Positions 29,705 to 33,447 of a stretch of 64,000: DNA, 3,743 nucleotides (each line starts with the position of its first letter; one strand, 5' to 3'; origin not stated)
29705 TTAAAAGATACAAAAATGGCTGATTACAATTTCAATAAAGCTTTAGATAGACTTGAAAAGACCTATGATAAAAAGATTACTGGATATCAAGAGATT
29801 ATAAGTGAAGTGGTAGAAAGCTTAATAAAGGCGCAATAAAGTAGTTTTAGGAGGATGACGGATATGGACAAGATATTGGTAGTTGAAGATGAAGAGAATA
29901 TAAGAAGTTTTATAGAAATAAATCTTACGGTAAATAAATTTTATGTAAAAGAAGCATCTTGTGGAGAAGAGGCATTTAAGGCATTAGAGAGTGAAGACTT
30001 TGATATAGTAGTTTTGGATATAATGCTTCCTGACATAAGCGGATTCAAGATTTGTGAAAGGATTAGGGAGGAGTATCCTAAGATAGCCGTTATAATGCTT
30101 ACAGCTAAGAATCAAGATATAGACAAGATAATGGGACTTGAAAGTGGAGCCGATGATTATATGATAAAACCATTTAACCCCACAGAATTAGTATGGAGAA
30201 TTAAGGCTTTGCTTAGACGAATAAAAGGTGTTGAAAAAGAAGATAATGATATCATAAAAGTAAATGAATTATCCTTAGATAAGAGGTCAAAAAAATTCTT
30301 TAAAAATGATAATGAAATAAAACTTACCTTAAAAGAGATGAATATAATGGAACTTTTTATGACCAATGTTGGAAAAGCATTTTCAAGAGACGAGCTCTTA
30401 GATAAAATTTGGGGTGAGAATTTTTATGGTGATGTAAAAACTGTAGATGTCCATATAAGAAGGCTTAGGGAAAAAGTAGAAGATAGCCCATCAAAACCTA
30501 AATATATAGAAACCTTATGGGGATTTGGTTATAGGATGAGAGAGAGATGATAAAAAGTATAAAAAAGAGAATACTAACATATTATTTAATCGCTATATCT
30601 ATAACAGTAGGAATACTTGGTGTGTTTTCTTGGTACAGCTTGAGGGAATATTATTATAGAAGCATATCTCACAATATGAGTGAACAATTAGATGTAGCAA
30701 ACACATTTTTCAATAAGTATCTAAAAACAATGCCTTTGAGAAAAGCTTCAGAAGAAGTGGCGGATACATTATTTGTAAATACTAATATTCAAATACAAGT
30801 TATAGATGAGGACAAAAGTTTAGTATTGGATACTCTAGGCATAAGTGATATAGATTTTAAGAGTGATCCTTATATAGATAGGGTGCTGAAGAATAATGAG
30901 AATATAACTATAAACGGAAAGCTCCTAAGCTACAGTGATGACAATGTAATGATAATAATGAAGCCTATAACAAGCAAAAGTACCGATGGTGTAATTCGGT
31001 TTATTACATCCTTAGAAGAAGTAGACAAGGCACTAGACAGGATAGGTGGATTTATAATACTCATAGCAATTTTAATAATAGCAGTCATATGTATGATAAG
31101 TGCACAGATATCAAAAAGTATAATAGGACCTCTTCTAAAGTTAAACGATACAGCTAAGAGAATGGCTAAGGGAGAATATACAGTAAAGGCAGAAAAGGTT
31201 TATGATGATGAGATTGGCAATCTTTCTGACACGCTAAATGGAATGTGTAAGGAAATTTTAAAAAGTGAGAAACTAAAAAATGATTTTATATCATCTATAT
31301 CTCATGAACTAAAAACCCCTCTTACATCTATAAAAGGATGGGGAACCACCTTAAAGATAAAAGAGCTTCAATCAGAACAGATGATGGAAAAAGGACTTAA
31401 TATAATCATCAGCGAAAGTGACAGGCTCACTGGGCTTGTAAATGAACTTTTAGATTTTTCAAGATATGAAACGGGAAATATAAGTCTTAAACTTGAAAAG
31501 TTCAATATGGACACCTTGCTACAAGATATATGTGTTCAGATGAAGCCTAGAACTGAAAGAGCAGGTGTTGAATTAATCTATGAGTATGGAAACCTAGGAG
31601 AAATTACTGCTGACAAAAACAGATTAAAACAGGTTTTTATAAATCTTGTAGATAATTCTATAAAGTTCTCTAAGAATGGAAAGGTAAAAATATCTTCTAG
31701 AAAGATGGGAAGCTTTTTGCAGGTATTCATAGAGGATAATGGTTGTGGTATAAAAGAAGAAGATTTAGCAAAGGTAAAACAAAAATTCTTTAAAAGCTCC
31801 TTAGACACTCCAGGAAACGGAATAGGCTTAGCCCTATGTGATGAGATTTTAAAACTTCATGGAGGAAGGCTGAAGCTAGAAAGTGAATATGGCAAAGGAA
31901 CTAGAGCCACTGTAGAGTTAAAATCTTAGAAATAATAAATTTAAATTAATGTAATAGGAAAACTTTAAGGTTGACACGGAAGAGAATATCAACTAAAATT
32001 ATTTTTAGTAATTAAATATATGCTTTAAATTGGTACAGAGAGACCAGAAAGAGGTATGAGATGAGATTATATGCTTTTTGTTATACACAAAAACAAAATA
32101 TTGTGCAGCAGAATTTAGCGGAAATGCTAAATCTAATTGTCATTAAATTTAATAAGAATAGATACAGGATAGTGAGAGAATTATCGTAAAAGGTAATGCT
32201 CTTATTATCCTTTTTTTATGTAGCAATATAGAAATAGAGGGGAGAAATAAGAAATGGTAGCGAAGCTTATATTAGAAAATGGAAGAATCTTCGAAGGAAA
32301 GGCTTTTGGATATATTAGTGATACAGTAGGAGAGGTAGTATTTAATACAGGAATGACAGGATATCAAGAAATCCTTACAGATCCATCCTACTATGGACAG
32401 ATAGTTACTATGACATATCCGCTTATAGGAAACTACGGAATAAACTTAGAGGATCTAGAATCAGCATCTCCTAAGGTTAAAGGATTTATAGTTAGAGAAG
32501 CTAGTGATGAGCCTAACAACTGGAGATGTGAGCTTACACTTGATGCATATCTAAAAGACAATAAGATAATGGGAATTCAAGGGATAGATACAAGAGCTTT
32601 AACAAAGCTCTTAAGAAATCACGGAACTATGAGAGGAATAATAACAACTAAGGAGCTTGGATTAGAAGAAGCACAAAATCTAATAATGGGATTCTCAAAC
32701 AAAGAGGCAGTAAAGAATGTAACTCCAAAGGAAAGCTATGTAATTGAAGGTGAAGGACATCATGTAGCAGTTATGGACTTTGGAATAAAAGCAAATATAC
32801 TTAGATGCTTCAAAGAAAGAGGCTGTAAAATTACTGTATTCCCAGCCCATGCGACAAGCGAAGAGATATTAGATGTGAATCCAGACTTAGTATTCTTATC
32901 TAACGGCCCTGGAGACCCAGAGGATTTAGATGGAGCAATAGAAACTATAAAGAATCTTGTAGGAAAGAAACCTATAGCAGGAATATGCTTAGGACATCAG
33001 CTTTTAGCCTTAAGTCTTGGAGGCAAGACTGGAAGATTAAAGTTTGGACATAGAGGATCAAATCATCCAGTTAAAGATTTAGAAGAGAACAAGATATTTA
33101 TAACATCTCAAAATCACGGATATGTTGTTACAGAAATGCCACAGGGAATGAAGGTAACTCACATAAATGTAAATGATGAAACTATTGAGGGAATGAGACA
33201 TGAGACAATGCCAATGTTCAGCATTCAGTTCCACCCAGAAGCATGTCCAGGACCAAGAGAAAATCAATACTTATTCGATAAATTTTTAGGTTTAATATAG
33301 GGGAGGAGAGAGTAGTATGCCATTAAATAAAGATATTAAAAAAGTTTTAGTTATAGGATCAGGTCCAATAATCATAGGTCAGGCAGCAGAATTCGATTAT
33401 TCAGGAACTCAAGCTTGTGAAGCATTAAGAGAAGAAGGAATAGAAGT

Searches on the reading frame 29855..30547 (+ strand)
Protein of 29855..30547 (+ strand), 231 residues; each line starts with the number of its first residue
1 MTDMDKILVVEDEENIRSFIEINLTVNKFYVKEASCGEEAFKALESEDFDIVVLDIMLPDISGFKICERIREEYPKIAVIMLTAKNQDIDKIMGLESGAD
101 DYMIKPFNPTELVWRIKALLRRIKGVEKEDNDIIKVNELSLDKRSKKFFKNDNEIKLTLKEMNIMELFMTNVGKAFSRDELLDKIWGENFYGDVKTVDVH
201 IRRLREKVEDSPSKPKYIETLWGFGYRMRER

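Call 30: search_protein_families(library=ncbifam, proteins=[window:29855-30547:+], max_evalue=1e-15)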
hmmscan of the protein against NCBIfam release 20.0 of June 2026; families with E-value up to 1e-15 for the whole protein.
window:29855-30547:+ (231 aa): 48 families (the best 25 are shown)
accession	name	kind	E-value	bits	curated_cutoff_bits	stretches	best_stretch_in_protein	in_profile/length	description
NF033117.2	vanR_ACDEGLN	exception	3.7e-69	232.7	350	1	7-228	1-225/226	VanR-ABDEGLN family response regulator transcription factor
NF045944.1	ResRegRpaBCyano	equivalog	1.2e-66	224.4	330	1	8-229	1-228/229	response regulator transcription factor RpaB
TIGR02154.1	PhoB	equivalog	5.2e-66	222.2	296.2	1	5-228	3-225/226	phosphate regulon transcriptional regulator PhoB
NF040534.1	resp_reg_YycF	equivalog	9.2e-64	214.9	340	1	6-230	2-229/231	response regulator YycF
NF040689.1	MtrAB_MtrA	equivalog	1.2e-61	207.9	300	1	7-228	1-218/219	MtrAB system response regulator MtrA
NF007005.1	PRK09468.1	equivalog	1.5e-60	204.6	331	1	4-226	3-229/237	osmolarity response regulator transcription factor OmpR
NF053854.1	RespRegPhoBBctds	equivalog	9.7e-59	198.4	270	1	7-228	1-224/225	two-component system response regulator PhoB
NF008296.0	PRK11083.1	equivalog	8e-57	192.2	273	1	4-229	3-226/228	two-component system response regulator CreB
NF041733.1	resp_reg_CseB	equivalog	6.8e-56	189.2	350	1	6-229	2-227/228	two-component system response regulator CseB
NF000401.1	vanR-A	exception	1.1e-55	188.6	500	1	5-228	3-229/231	vancomycin resistance response regulator transcription factor VanR-A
TIGR01387.1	cztR_silR_copR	subfamily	2.1e-55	187.8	279.2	1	7-227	1-217/218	heavy metal response regulator transcription factor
NF033120.0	vanR_FM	exception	3e-54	184.1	460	1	6-228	5-229/231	vancomycin resistance response regulator transcription factor, VanR-F/VanR-M family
NF000404.1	vanR-D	exception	3.1e-54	183.9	500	1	5-228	3-230/232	vancomycin resistance response regulator transcription factor VanR-D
NF041209.1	resp_regPieR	equivalog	2.8e-52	177.6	450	1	6-230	2-229/231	two component system response regulator PieR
NF041734.1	resp_reg_RppA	equivalog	2.7e-51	174.2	250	1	6-229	2-228/229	two-component system response regulator RppA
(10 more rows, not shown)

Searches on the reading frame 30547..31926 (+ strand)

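Call 30: search_protein_families(library=ncbifam, proteins=[window:30547-31926:+], max_evalue=1e-15)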
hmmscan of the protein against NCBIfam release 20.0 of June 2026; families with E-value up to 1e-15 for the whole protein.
window:30547-31926:+ (460 aa): 59 families (the best 25 are shown)
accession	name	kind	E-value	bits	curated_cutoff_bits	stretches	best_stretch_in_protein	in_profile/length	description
NF033092.0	HK_WalK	equivalog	1.9e-62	211.7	725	2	239-458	367-592/594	cell wall metabolism sensor histidine kinase WalK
NF046044.1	PnpS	equivalog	8e-57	193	400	1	236-458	162-389/390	two-component system histidine kinase PnpS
NF041210.1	his_kin_PieS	equivalog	5e-51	174.2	850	1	14-458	14-468/474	two component system sensor histidine kinase PieS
NF040691.1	MtrAB_MtrB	equivalog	1.2e-48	166.4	450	1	106-453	122-485/507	MtrAB system histidine kinase MtrB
TIGR02966.1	phoR_proteo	equivalog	1e-47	162.8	334.2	1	238-457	108-332/333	phosphate regulon sensor histidine kinase PhoR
NF012163.2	BaeS_SmeS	equivalog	1.4e-46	159.4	500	1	170-459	166-457/457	sensor histidine kinase efflux regulator BaeS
NF008312.0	PRK11100.1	equivalog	4.2e-45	154.5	356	1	129-459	142-473/477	two-component system sensor histidine kinase CreC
TIGR02956.1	TMAO_torS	equivalog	1.4e-44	152.5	676.5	1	241-455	461-677/967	TMAO reductase system sensor histidine kinase/response regulator TorS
NF008468.0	PRK11360.1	equivalog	1.2e-43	149.4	646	1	247-459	399-607/616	two-component system sensor histidine kinase AtoS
NF007837.0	PRK10549.1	equivalog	1.4e-41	142.7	603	1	160-459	159-457/466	envelope stress sensor histidine kinase BaeS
NF038297.2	hybrid_HK_HrmK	equivalog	6.4e-40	137.4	725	1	226-458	217-455/607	hybrid histidine kinase/response regulator HrmK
NF047874.1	MASE3_PAS_HK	subfamily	1.5e-38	133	560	1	231-459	385-624/655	MASE3 domain-containing sensor histidine kinase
NF011874.0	PRK15347.1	equivalog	6.3e-38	130.4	852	1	237-458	391-612/921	two component system sensor kinase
NF041947.1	LuxQ_Vibrio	equivalog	9.7e-36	123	1200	1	238-458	466-694/843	quorum-sensing autoinducer 2 sensor kinase/phosphatase LuxQ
TIGR01386.1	cztS_silS_copS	subfamily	1.1e-35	123.5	292.55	1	16-452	15-450/457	heavy metal sensor histidine kinase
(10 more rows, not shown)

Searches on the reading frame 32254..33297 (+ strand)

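Call 30: search_protein_families(library=ncbifam, proteins=[window:32254-33297:+], max_evalue=1e-15)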
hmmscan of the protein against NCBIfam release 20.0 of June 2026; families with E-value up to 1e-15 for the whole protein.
window:32254-33297:+ (348 aa): 10 families
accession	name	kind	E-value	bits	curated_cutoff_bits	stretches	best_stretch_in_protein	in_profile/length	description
TIGR01368.1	CPSaseIIsmall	equivalog_domain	3.5e-143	476.9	307.35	1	3-347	1-358/361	glutamine-hydrolyzing carbamoyl-phosphate synthase small subunit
NF009475.0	PRK12838.1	equivalog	9.7e-143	475.4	221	1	1-346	1-351/359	carbamoyl phosphate synthase small subunit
NF011201.0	PRK14607.1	equivalog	1.1e-23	83.7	670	1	181-345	14-186/534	bifunctional anthranilate synthase component II/anthranilate phosphoribosyltransferase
NF010081.0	PRK13566.1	equivalog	1e-20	73.6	645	1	140-330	500-700/729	anthranilate synthase component I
TIGR00566.1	trpG_papA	subfamily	1.2e-19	70.8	121.05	1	181-333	14-179/192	glutamine amidotransferase of anthranilate synthase or aminodeoxychorismate synthase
NF005799.0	PRK07649.1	equivalog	1.6e-18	67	327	1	200-331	34-172/195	aminodeoxychorismate/anthranilate synthase component II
TIGR00888.1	guaA_Nterm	equivalog_domain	1.8e-18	66.6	172.15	1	173-333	3-170/188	glutamine-hydrolyzing GMP synthase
TIGR01815.1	TrpE-clade3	equivalog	1.9e-18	65.8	739.15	1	165-330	513-688/717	anthranilate synthase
NF001975.0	PRK00758.1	equivalog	9.6e-17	61.2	198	1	181-331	16-166/185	GMP synthase subunit A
NF041322.1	Anth_synII_Halo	equivalog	2.8e-16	59.8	320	0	191-331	23-174/190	anthranilate synthase component II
